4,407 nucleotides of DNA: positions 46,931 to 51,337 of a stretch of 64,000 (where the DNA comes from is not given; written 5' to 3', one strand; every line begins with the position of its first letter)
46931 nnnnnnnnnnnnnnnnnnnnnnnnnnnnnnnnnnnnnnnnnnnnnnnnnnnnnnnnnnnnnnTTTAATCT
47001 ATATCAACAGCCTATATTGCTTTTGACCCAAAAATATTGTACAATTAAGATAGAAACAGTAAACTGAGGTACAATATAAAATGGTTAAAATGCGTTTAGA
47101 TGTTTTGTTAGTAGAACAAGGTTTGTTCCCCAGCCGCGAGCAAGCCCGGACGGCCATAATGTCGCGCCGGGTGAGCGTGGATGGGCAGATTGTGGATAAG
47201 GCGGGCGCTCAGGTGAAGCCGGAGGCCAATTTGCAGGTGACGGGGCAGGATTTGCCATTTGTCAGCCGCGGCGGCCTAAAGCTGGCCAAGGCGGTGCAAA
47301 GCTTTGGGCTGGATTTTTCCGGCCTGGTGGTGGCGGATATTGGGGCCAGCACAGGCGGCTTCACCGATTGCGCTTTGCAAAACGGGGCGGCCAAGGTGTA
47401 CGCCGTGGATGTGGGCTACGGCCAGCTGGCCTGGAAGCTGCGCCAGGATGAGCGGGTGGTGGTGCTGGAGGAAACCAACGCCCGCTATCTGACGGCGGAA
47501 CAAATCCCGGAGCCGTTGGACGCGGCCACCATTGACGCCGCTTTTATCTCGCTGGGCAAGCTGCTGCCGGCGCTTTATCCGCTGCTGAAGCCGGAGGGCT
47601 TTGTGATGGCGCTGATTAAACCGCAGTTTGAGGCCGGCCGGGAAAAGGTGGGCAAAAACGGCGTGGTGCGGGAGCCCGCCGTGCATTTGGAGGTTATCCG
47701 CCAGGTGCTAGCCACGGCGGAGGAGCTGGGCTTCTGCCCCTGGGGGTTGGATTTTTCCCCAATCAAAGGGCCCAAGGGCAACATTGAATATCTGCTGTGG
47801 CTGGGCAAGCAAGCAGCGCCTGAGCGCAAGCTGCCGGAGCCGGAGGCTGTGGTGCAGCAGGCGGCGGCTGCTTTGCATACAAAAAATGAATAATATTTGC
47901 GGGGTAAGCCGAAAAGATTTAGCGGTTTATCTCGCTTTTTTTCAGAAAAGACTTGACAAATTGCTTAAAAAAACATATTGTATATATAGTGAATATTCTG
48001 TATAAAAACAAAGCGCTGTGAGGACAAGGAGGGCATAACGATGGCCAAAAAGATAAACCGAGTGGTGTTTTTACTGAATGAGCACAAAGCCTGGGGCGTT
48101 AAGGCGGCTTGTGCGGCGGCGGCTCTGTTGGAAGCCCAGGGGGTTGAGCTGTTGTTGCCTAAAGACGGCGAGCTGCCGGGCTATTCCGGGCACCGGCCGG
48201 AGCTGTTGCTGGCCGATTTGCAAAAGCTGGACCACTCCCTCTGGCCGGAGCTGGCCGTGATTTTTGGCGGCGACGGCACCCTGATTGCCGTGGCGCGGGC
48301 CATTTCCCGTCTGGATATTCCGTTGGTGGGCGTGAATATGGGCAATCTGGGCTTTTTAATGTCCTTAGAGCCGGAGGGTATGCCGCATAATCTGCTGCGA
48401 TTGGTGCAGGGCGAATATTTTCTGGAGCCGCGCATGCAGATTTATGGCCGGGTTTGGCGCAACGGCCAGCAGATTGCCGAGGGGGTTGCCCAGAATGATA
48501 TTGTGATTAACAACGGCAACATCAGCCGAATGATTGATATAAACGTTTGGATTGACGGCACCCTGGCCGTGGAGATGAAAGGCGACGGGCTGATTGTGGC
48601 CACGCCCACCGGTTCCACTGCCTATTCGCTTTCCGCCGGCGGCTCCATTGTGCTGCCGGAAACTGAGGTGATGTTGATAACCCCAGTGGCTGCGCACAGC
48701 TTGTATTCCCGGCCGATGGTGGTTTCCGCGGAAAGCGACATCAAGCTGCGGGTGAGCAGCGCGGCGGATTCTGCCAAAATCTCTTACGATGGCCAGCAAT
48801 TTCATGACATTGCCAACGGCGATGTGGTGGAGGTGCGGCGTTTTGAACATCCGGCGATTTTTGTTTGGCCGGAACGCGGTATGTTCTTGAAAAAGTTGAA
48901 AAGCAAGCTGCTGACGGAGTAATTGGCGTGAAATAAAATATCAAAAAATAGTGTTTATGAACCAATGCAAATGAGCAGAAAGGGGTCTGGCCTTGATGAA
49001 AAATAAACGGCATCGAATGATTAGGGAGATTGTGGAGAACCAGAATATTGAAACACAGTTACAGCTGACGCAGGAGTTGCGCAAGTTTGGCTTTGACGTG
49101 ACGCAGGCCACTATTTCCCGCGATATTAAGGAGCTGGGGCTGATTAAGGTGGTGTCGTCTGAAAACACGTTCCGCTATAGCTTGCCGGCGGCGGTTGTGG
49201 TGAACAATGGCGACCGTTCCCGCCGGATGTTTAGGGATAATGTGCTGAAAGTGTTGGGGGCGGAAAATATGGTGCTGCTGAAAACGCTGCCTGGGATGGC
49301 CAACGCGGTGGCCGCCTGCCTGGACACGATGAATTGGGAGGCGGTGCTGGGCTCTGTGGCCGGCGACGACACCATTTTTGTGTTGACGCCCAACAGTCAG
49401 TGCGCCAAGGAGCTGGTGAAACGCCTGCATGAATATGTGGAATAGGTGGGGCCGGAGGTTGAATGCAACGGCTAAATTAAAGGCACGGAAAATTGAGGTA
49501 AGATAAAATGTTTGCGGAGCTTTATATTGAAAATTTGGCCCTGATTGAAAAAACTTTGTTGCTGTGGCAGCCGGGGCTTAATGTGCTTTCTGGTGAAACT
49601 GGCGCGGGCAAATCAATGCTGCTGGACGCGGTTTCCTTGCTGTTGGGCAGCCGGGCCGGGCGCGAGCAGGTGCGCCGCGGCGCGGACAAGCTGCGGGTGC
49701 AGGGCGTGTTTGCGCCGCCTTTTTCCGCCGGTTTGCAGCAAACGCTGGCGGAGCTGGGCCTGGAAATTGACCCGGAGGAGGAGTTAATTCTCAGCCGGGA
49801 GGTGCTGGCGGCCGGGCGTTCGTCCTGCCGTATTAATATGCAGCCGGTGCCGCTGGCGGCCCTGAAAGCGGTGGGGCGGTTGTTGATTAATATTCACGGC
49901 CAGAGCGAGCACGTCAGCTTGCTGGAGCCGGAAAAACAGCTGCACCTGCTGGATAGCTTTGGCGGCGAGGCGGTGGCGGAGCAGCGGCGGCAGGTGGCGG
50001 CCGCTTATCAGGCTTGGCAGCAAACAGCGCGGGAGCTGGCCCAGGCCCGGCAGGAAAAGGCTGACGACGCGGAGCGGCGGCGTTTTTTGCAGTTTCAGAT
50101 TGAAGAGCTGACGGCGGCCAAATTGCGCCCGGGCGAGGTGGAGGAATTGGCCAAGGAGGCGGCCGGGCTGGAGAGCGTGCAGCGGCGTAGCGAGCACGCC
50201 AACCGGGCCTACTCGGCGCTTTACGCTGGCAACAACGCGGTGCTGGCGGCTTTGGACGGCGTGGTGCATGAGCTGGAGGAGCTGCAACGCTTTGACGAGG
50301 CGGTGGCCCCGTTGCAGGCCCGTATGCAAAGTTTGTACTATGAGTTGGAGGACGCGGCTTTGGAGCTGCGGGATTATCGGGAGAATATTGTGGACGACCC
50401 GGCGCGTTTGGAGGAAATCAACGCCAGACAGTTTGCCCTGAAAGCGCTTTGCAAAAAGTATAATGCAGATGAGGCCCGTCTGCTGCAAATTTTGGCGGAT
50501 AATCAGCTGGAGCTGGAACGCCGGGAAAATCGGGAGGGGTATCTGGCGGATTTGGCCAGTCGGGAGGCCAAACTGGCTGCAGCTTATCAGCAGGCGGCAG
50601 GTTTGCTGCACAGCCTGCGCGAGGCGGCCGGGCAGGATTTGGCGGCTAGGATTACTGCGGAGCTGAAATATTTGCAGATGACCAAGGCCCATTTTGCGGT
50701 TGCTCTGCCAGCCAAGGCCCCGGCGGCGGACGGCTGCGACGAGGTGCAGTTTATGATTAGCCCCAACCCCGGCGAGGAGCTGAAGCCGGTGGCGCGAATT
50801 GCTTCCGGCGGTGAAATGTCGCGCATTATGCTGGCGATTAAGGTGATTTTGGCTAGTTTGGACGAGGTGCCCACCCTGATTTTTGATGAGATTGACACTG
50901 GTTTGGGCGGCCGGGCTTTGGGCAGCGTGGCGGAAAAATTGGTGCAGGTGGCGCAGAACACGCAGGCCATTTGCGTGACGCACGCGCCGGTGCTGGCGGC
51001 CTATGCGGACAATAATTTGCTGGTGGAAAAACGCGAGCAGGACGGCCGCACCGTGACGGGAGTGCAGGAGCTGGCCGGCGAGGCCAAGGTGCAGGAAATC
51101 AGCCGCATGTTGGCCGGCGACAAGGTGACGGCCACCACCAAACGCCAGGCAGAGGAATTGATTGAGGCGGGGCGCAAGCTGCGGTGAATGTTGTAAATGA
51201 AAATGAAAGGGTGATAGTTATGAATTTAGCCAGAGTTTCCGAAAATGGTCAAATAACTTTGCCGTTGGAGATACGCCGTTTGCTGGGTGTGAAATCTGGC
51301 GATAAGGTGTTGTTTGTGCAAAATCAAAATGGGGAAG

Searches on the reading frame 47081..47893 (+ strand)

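Call 77: search_protein_families(library=pfam, proteins=[window:47081-47893:+], max_evalue=0.00001)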
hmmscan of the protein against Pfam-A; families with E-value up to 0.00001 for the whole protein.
window:47081-47893:+ (270 aa): 2 families
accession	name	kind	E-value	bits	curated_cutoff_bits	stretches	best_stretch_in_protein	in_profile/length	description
PF01728.25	FtsJ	-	4e-44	151.1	24.1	1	60-243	1-181/181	FtsJ-like methyltransferase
PF01479.30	S4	-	5.2e-14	52.1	22.8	1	4-48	1-45/48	S4 domain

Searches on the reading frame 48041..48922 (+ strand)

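Call 77: search_protein_families(library=pfam, proteins=[window:48041-48922:+], max_evalue=0.00001)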
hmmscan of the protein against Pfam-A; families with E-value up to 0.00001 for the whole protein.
window:48041-48922:+ (293 aa): 2 families
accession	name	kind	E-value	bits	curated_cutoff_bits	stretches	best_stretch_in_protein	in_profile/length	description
PF20143.4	NAD_kinase_C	-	2.2e-32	111.9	23.7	1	152-274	2-123/126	ATP-NAD kinase C-terminal domain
PF01513.26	NAD_kinase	-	1e-12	49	25.5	1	70-126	74-130/130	ATP-NAD kinase N-terminal domain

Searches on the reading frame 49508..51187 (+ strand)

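Call 77: search_protein_families(library=pfam, proteins=[window:49508-51187:+], max_evalue=0.00001)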
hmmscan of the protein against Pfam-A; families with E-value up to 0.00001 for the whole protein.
window:49508-51187:+ (559 aa): 3 families
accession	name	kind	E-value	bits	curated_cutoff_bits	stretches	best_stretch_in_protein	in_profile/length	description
PF02463.25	SMC_N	-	1.4e-18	67.5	40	1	7-511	7-216/220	RecF/RecN/SMC N terminal domain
PF13304.12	AAA_21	-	2.7e-06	28.1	27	0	439-496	244-302/304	AAA domain, putative AbiEii toxin, Type IV TA system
PF13476.12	AAA_23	-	8.5e-06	27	27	0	5-164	2-143/201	AAA domain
